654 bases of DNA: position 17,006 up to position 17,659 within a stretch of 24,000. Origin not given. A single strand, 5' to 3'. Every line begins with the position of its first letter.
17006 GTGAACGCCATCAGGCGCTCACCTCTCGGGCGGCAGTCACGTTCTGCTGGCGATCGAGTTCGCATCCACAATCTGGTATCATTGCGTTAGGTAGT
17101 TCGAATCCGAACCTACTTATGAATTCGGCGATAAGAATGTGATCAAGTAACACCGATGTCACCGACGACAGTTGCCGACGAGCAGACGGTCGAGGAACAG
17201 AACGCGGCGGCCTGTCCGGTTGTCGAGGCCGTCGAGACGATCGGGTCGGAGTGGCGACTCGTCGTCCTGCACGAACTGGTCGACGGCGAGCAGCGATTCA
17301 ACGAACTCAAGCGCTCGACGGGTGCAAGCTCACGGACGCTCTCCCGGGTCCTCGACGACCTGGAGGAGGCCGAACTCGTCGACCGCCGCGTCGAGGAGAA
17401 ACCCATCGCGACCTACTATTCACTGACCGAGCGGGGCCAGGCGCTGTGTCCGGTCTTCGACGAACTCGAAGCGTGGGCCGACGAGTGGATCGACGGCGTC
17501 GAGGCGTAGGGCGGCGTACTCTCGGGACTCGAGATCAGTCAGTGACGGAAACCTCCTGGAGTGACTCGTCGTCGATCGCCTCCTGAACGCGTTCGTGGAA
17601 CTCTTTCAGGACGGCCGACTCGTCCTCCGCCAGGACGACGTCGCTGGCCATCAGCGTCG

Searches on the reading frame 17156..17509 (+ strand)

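Call 4: search_protein_families(library=pfam, proteins=[window:17156-17509:+], max_evalue=0.01)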
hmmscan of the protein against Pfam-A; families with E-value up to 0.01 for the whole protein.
window:17156-17509:+ (117 aa): 9 families
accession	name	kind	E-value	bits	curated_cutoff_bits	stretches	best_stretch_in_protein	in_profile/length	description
PF01638.23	HxlR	-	1.9e-21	76.2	20.8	1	29-113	2-88/91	HxlR-like helix-turn-helix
PF25213.1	HVO_A0261_N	-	9.9e-11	41.8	35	1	29-104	8-77/86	HVO_A0261 N-terminal domain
PF13601.12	HTH_34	-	4.2e-05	24.1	27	1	34-96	2-67/80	Winged helix DNA-binding domain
PF12802.13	MarR_2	-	7.9e-05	23.2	27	1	37-80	10-55/61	MarR family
PF13463.12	HTH_27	-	0.0002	22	22.2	1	36-94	7-68/68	Winged helix DNA-binding domain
PF01047.28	MarR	-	0.00034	20.9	24.6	1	44-78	16-50/59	MarR family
PF01022.26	HTH_5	-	0.00066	20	22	1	34-76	4-46/47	Bacterial regulatory protein, arsR family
PF03551.20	PadR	-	0.00097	19.5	27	1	57-96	29-71/75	Transcriptional regulator PadR-like family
PF01371.25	Trp_repressor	-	0.0031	18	27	1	34-71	38-75/88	Trp repressor protein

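Call 5: search_protein_families(library=ncbifam, proteins=[window:17156-17509:+], max_evalue=0.01)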
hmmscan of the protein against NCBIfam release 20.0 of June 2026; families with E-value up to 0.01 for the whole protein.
window:17156-17509:+ (117 aa): 9 families
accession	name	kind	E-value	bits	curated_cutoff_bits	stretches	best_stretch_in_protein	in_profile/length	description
NF047364.1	redox_TF_RrpB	exception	5.2e-17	62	175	1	18-110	3-102/105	MarR family transcription factor RrpB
NF047367.1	redox_TF_RrpA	exception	2.3e-09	37.4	185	1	20-110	6-99/101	MarR family transcription factor RrpA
NF033788.1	HTH_metalloreg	subfamily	1.3e-07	31.4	55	1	24-91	3-69/77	metalloregulator ArsR/SmtB family transcription factor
NF040642.1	sulf_sens_BigR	equivalog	1.4e-06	28.3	155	1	16-94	4-80/95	sulfite-sensing transcriptional repressor BigR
TIGR01884.1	cas_HTH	subfamily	1.7e-06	27.6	60.2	1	27-83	138-193/202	CRISPR-associated CARF protein Csa3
NF053755.1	MsvR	equivalog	2.8e-06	27.2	220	1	25-81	6-62/236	transcriptional factor MsvR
NF010762.0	PRK14165.1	equivalog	0.00042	19.7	279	1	49-95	26-70/224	winged helix-turn-helix domain-containing protein/riboflavin kinase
TIGR02337.1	HpaR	equivalog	0.00049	19.9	121.2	1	21-98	19-96/130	homoprotocatechuate degradation operon regulator HpaR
NF002926.0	PRK03573.1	equivalog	0.0043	17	120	1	36-98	35-100/144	transcriptional regulator SlyA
